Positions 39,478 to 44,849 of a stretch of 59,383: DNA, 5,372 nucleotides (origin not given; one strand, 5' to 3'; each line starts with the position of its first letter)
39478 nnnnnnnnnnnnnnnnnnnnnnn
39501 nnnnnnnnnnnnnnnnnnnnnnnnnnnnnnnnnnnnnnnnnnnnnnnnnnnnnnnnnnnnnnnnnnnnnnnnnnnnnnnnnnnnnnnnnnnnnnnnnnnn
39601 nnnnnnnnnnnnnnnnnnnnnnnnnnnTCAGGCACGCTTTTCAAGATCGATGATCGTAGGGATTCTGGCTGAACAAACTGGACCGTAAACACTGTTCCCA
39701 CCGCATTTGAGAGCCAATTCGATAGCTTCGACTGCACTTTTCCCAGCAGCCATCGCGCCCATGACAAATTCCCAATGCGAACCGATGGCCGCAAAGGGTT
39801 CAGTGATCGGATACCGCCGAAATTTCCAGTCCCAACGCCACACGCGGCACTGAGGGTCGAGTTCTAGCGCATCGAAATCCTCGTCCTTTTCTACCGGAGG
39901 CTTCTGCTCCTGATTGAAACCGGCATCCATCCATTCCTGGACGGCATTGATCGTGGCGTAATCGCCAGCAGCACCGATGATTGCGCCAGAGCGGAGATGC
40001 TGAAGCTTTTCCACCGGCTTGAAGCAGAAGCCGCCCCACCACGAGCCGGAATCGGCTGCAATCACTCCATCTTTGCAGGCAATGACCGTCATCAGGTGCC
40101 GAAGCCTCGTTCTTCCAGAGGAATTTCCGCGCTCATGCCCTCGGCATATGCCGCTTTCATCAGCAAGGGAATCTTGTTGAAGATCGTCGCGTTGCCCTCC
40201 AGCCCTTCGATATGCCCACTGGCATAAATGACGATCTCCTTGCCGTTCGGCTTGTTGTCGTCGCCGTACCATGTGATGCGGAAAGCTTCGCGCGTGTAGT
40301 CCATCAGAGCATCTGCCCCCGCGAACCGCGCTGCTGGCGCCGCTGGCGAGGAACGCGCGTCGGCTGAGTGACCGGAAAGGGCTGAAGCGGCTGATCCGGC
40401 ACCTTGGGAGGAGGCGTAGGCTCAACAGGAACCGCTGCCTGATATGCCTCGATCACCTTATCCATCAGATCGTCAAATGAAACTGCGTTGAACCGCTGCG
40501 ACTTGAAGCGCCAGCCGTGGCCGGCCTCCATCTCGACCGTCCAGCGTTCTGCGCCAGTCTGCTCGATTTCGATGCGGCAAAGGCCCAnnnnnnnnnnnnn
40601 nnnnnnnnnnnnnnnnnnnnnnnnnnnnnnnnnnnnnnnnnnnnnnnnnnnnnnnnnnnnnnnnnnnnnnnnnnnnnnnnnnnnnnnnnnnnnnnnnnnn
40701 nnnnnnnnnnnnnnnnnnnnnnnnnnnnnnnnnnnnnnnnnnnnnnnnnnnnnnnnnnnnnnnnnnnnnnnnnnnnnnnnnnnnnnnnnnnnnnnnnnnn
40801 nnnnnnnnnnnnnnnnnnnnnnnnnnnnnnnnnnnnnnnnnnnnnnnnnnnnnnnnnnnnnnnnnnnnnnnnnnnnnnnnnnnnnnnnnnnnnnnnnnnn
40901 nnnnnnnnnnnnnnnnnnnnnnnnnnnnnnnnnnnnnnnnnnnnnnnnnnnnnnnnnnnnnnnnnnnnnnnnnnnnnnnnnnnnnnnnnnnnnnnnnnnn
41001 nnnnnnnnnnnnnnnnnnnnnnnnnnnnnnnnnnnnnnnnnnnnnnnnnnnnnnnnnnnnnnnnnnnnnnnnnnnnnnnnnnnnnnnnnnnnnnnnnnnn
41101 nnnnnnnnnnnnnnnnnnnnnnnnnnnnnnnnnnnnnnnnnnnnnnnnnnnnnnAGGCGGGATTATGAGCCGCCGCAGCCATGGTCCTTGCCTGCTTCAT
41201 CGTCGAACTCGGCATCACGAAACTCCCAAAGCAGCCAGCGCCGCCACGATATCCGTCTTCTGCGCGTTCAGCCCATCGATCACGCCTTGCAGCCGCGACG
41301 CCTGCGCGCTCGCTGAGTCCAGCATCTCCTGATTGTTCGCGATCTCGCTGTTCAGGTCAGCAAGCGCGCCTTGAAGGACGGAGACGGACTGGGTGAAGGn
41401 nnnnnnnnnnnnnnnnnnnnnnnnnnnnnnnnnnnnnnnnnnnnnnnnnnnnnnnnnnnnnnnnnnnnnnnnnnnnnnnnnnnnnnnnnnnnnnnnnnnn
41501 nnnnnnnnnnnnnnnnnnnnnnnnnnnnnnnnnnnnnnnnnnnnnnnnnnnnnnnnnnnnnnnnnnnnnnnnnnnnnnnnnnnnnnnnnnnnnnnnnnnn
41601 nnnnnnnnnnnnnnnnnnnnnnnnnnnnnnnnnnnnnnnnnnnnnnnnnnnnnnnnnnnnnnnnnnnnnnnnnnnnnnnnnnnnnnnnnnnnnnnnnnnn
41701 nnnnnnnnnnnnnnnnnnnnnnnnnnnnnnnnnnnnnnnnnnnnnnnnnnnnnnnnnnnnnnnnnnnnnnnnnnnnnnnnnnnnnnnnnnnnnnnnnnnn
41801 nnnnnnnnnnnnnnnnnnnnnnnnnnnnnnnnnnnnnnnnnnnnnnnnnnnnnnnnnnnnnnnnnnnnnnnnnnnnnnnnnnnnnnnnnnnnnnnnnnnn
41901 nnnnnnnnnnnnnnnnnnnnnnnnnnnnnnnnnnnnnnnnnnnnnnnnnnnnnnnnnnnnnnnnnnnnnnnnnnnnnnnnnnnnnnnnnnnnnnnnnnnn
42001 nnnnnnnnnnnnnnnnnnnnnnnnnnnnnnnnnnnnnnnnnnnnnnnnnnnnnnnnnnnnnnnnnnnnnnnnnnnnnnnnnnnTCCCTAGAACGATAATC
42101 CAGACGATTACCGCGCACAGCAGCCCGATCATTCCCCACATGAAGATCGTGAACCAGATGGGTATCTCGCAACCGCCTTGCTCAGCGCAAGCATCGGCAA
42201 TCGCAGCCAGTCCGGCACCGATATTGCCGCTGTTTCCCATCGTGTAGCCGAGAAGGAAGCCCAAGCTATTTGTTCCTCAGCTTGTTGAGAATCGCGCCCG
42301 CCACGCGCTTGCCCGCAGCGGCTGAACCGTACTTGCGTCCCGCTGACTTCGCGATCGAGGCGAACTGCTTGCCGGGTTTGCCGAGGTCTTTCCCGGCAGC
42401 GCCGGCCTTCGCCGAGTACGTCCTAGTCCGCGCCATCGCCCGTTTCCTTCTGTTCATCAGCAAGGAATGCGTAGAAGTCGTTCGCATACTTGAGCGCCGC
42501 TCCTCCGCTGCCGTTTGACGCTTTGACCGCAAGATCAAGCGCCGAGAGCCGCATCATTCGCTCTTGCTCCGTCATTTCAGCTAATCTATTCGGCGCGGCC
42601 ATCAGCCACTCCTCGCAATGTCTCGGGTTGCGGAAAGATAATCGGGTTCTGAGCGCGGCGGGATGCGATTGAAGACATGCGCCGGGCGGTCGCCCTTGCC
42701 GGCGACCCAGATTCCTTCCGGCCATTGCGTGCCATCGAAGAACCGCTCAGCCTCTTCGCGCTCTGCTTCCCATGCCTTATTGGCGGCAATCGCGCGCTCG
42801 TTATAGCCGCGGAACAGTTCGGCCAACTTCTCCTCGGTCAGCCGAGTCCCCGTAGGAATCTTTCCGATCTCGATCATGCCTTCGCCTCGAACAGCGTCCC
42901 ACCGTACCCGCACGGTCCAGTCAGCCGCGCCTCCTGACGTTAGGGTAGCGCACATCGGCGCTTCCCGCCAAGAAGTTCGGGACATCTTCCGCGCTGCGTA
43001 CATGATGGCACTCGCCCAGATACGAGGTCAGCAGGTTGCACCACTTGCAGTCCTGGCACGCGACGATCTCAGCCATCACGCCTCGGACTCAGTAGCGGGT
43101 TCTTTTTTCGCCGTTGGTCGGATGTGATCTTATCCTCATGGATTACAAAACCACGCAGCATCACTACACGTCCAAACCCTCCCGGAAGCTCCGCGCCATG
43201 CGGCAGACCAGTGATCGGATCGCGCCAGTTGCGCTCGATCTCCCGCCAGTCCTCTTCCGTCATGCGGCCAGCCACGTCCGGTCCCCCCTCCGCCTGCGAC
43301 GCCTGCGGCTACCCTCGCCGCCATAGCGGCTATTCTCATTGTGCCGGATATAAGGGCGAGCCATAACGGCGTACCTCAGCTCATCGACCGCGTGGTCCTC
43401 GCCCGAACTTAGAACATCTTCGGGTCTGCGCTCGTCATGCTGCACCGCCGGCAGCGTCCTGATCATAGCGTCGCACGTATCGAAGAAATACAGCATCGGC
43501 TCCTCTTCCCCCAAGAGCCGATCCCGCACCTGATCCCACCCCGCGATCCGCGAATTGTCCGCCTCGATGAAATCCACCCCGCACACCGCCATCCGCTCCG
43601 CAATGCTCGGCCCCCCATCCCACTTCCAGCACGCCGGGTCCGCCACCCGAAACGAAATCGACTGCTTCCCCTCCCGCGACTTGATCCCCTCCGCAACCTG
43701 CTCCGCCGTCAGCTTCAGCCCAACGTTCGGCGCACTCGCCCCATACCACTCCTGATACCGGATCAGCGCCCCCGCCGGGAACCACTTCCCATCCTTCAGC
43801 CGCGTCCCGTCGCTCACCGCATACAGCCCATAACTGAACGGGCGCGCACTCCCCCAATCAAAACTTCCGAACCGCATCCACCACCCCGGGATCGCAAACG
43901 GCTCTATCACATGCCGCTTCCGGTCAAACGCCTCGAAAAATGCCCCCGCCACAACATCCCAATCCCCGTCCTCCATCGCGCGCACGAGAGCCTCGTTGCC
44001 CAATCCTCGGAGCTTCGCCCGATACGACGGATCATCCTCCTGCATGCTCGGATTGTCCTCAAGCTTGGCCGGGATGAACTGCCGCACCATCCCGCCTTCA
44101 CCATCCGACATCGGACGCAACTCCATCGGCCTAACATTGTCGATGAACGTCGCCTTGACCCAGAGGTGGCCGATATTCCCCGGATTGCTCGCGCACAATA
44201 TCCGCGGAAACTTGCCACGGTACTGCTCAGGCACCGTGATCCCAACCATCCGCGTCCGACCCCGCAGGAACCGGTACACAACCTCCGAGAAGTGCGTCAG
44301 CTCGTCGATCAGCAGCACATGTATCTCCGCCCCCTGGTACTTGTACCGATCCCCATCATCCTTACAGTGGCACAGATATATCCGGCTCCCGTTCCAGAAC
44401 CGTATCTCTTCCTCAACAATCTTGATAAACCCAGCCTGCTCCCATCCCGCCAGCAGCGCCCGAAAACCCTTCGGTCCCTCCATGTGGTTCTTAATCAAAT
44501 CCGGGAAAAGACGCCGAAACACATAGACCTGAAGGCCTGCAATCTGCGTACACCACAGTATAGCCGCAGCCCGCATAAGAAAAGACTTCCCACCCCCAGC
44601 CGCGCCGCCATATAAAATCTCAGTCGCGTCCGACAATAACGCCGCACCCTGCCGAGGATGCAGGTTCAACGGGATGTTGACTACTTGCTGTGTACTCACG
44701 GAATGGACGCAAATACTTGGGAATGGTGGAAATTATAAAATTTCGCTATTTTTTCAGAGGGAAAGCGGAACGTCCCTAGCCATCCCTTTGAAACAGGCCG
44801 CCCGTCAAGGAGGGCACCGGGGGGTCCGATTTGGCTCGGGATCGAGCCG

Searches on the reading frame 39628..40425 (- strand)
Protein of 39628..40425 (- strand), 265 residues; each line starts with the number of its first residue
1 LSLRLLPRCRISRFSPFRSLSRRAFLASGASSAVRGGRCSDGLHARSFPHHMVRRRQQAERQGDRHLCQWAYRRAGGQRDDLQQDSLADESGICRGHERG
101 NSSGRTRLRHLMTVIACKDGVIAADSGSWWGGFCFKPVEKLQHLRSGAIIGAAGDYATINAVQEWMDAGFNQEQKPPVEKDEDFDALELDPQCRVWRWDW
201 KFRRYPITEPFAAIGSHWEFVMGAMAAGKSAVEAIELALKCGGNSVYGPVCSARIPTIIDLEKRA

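Call 11: search_protein_families(library=phrogs, proteins=[window:39628-40425:-], max_evalue=0.01)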
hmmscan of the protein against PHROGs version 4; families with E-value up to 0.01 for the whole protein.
window:39628-40425:- (265 aa): 1 family
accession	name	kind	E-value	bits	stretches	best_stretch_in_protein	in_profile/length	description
phrog_1040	-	other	8.1e-25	88.9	1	108-241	10-143/277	peptidase HslV family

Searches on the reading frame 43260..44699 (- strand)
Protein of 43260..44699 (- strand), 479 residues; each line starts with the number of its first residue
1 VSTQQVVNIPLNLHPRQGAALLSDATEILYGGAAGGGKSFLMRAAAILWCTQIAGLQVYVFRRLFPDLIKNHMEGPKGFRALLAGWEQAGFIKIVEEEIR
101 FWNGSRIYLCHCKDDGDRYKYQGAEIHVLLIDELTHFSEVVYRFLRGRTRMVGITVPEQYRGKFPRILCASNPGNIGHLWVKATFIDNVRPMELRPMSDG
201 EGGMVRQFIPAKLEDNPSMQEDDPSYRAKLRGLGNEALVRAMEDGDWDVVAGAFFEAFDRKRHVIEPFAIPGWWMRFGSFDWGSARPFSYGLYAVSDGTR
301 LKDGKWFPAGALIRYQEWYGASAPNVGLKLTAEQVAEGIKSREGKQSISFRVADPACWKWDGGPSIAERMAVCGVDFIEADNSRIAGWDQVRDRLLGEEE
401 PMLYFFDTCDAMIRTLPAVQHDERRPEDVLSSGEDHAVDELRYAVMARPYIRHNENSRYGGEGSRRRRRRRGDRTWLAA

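Call 11: search_protein_families(library=phrogs, proteins=[window:43260-44699:-], max_evalue=0.01)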
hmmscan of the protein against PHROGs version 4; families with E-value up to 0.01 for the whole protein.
window:43260-44699:- (479 aa): 5 families
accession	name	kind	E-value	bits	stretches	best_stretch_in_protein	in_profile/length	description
phrog_979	-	head and packaging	1.2e-34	121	1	8-252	149-411/642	terminase large subunit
phrog_2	-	head and packaging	2.9e-33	116.6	1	9-460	262-597/807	terminase large subunit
phrog_10250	-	head and packaging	3.8e-08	34.3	1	240-448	11-215/228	terminase large subunit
phrog_5653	-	head and packaging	7.6e-08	33.3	1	245-456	1-188/199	terminase large subunit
phrog_9526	-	head and packaging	1.1e-06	29.3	1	26-151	26-151/280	terminase large subunit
